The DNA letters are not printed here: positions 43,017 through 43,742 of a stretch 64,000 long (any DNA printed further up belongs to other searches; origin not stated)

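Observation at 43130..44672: Low-G+C islet: orphan DUF559-like nuclease gene, a 20-bp iteron-like array and an excisionase-HTH/pseudo-receiver gene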

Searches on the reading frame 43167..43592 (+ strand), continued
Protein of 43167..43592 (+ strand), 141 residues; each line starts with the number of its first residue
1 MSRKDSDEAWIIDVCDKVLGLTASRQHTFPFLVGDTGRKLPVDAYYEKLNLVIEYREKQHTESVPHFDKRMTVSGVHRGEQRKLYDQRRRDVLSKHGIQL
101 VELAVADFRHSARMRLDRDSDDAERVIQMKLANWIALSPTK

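Call 77: fold_search(model_id=the predicted structure, library=pdb)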
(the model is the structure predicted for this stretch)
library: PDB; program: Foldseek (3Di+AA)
matches with E <= 10: 236; with E <= 0.001: 0
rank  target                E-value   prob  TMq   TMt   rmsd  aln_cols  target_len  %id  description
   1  4par_C                4.4e-03  0.98  0.45  0.24   8.1       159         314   13  The 5-Hydroxymethylcytosine-Specific Restriction Enzyme AbaSI in a Complex with Product-like DNA (released 2014-06-25)
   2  4par_B                2.3e-02  0.89  0.43  0.23   8.7       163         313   14  The 5-Hydroxymethylcytosine-Specific Restriction Enzyme AbaSI in a Complex with Product-like DNA (released 2014-06-25)
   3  6z1p_AS               2.8e-02  0.92  0.42  0.11   7.9       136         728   14  Structure of the mitochondrial ribosome from Tetrahymena thermophila (released 2020-06-24)
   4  4par_A                2.8e-02  0.85  0.44  0.23   9.2       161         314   14  The 5-Hydroxymethylcytosine-Specific Restriction Enzyme AbaSI in a Complex with Product-like DNA (released 2014-06-25)
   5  1vsr                  4.9e-02  0.95  0.50  0.52   5.7       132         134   15  VERY SHORT PATCH REPAIR (VSR) ENDONUCLEASE FROM ESCHERICHIA COLI (released 1999-10-27)
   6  3k93                  8.1e-02  0.41  0.35  0.24  16.6       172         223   11  Crystal structure of phage related exonuclease (YP_719632.1) from HAEMOPHILUS SOMNUS 129PT at 2.15 A resolution (released 2009-11-03)
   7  9dou_A                9.9e-02  0.57  0.38  0.09   8.4       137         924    9  Taeniopygia guttata R2 retrotransposon (R2Tg) initiating target-primed reverse transcription (released 2025-05-21)
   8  4i1t                  1.5e-01  0.23  0.30  0.27  12.5       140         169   11  Crystal structure of the cap-snatching endonuclease from Pichinde virus (released 2014-02-26)
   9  7ckl_A                1.7e-01  0.20  0.30  0.05  14.2       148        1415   12  Structure of Lassa virus polymerase bound to Z matrix protein (released 2021-05-05)
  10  4miw                  1.9e-01  0.25  0.32  0.28  12.4       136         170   17  High-resolution structure of the N-terminal endonuclease domain of the Lassa virus L polymerase (released 2014-03-19)
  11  4awk                  2.0e-01  0.12  0.23  0.19  16.8       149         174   11  Influenza strain pH1N1 2009 polymerase subunit PA endonuclease in complex with diketo compound 1 (released 2012-08-29)
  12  7kop                  2.1e-01  0.12  0.24  0.19  17.0       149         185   14  The crystal structure of the 2009/H1N1/California PA endonuclease I38T mutant in complex with SJ000988539 (released 2021-11-10)
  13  7k77                  2.4e-01  0.08  0.23  0.19  17.2       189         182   12  The crystal structure of the 2009 H1N1 PA endonuclease mutant I38T in complex with SJ001008025 (released 2021-09-22)
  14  5mv0_A                2.9e-01  0.18  0.32  0.24  11.0       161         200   11  Structure of an N-terminal domain of a reptarenavirus L protein (released 2017-05-17)
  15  1cw0_A                3.1e-01  0.51  0.45  0.42   5.8       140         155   18  CRYSTAL STRUCTURE ANALYSIS OF VERY SHORT PATCH REPAIR (VSR) ENDONUCLEASE IN COMPLEX WITH A DUPLEX DNA (released 1999-12-12)
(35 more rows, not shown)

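Call 89: search_protein_representatives(protein=window:43167-43592:+)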
Query: 141 residues. Proteins with E-value up to 0.001 (for the whole library): 682; up to 1e-10: 421; up to 1e-30: 111. The best 150 are listed.
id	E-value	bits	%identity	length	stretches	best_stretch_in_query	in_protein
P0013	4.9e-46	172.4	61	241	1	3-133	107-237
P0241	1.8e-45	170.6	60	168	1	6-136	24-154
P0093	1.6e-43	164.3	60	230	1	2-122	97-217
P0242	1.8e-43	164.1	61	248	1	3-128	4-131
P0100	2.2e-43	163.8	63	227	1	6-135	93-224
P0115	3.8e-43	163.1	71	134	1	1-104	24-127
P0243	4.1e-43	162.9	66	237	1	3-132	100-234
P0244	4.3e-43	162.9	55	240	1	4-131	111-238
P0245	1.4e-42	161.3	63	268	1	3-121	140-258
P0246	1.5e-42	161.1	60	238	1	4-132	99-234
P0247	2.8e-42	160.2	60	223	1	2-127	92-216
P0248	3.3e-42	160.0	53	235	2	2-135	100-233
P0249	7.8e-42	158.8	55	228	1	2-131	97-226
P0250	7.8e-42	158.8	60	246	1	2-122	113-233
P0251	8.0e-42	158.8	54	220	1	2-135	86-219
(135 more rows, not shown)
